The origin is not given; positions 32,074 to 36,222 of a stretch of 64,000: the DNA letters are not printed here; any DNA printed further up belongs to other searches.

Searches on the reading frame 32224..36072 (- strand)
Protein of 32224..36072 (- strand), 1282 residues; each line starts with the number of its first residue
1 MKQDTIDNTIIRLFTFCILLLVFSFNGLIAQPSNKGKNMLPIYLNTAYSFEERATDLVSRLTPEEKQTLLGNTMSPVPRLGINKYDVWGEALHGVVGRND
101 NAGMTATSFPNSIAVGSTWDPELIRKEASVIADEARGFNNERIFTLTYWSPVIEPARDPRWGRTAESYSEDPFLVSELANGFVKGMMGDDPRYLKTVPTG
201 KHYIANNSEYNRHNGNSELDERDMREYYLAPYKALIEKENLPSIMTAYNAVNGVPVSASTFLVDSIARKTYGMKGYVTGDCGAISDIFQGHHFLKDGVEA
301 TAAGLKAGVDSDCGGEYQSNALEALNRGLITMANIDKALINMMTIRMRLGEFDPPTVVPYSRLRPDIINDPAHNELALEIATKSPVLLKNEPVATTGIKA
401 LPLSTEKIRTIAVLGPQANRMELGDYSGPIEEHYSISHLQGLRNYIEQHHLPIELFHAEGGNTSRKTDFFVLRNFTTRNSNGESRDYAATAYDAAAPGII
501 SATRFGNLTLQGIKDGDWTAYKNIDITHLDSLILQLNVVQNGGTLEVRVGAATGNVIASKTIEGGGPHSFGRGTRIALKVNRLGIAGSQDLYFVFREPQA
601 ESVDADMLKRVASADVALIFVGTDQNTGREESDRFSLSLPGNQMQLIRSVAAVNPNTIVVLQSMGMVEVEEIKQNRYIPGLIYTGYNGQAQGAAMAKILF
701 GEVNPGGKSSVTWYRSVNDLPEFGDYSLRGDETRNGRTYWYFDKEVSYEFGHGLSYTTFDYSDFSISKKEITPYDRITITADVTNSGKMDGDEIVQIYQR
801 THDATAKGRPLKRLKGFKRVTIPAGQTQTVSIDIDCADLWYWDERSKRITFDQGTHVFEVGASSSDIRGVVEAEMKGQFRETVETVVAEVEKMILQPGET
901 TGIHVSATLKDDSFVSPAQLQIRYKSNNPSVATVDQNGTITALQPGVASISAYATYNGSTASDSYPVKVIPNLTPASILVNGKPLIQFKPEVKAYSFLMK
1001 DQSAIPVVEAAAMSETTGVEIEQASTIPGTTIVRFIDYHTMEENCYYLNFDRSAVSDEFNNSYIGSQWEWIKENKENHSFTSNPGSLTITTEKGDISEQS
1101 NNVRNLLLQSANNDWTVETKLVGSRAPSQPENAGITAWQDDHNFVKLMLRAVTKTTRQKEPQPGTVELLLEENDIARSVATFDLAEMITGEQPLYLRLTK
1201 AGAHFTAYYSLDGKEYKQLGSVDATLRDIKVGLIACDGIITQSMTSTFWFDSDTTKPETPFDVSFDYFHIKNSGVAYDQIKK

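Call 15: search_protein_families(library=pfam, proteins=[window:32224-36072:-], max_evalue=0.0001)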
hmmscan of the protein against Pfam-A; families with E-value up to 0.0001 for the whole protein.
window:32224-36072:- (1282 aa): 7 families
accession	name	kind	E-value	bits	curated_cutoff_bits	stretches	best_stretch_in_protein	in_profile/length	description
PF01915.27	Glyco_hydro_3_C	-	2.3e-52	178.3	31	1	386-756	2-200/200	Glycosyl hydrolase family 3 C-terminal domain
PF00933.27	Glyco_hydro_3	-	1.8e-39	136.5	27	1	91-340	71-311/316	Glycosyl hydrolase family 3 N terminal domain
PF14310.12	Fn3-like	-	3.3e-20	72.4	25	1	793-864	1-71/71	Fibronectin type III-like domain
PF17851.8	GH43_C2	-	8.7e-15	55.4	22.7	1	1056-1225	1-163/203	Beta xylosidase C-terminal Concanavalin A-like domain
PF03422.21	CBM_6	-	6.5e-09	36.6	28.9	1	506-598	21-111/125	Carbohydrate binding module (family 6)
PF02368.24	Big_2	-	2.5e-07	31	22.8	1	898-955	17-69/79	Bacterial Ig-like domain (group 2)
PF07081.18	DUF1349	-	3.5e-07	30.5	32.4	1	1084-1237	13-161/179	Protein of unknown function (DUF1349)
